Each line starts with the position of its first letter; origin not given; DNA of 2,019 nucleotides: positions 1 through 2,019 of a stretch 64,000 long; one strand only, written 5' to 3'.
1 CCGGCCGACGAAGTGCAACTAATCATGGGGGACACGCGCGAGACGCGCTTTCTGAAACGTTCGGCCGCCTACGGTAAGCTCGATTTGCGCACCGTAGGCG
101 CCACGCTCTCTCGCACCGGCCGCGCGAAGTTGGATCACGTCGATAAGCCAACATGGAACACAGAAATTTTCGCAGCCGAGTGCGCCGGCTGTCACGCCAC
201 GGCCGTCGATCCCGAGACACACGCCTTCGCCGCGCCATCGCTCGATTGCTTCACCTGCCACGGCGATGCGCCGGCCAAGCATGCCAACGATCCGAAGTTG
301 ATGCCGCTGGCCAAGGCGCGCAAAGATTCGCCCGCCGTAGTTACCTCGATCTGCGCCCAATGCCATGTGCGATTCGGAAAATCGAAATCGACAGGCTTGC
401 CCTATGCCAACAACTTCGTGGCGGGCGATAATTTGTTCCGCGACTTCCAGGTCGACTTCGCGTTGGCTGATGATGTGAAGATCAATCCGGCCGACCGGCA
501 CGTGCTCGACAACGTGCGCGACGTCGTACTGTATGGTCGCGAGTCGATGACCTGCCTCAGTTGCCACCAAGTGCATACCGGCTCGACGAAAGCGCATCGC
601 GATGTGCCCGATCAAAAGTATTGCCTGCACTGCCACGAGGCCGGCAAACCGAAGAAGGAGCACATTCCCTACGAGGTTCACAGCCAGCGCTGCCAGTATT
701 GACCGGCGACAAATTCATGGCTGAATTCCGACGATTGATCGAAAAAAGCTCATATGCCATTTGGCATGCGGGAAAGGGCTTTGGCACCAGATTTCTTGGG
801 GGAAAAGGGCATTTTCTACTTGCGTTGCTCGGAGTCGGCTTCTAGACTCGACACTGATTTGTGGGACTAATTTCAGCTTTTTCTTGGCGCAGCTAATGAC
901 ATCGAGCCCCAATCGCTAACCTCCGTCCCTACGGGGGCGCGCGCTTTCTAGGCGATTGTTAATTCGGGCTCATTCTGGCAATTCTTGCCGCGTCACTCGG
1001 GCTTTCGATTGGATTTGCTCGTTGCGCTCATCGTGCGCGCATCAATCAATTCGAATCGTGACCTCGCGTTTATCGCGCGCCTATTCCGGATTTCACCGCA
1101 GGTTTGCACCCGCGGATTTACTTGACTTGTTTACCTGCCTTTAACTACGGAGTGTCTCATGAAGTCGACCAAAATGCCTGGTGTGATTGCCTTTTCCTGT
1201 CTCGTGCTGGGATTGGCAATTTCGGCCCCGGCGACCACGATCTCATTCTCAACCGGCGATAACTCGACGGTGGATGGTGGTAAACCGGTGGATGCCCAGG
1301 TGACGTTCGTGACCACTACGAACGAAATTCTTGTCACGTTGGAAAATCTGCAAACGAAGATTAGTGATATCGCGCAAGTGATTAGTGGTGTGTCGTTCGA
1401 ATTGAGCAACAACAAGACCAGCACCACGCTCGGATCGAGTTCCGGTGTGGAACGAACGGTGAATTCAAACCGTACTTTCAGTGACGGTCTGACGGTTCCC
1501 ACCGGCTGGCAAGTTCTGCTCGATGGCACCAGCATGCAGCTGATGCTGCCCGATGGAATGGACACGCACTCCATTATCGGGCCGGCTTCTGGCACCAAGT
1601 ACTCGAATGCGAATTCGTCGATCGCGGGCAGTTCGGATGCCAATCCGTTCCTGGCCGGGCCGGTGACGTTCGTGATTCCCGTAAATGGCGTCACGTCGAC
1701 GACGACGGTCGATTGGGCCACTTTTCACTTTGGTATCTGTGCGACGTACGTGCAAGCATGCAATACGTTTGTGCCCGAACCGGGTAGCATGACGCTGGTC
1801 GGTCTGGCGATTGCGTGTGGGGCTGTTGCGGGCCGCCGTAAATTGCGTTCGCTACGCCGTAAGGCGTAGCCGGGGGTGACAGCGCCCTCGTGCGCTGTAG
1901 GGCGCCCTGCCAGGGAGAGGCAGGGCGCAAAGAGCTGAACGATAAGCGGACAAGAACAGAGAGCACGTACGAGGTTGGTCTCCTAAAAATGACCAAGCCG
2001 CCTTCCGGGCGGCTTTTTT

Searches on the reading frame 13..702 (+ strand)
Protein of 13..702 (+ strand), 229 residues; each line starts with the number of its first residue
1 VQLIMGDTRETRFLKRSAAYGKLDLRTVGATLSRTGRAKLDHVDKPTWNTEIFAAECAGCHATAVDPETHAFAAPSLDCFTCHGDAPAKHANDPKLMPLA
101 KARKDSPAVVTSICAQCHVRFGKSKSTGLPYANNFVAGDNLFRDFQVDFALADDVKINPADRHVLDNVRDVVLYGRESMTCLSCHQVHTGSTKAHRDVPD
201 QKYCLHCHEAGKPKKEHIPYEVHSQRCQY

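Call 95: search_protein_families(library=pfam, proteins=[window:13-702:+], max_evalue=0.001)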
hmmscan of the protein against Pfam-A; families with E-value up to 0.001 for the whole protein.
window:13-702:+ (229 aa): 4 families
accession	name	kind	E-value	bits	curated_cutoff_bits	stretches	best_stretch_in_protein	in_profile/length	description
PF14537.11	Cytochrom_c3_2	-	9e-09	36.1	25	1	55-125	7-71/79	Cytochrome c3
PF14522.11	Cytochrome_C7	-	2.4e-05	24.5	24.8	0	177-221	12-55/67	Cytochrome c7 and related cytochrome c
PF09699.15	Paired_CXXCH_1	-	7.2e-05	22.8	20.6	0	180-211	8-39/41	Doubled CXXCH motif (Paired_CXXCH_1)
PF18509.6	MCR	-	0.00099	19.1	30.4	1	174-189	13-28/30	Magnetochrome domain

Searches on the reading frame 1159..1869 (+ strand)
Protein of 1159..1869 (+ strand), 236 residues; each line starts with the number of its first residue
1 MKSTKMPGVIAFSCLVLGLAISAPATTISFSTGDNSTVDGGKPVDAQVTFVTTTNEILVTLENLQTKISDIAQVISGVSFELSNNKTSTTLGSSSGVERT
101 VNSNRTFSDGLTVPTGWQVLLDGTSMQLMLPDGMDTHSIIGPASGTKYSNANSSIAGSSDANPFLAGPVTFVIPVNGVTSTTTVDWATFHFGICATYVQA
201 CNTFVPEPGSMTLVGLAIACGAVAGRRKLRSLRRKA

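Call 95: search_protein_families(library=pfam, proteins=[window:1159-1869:+], max_evalue=0.001)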
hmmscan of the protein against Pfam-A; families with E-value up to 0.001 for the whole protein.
window:1159-1869:+ (236 aa): 1 family
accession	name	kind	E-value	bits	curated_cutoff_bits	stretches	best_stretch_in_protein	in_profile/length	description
PF07589.16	PEP-CTERM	-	2.4e-05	24.7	20.7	1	205-228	2-24/24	PEP-CTERM motif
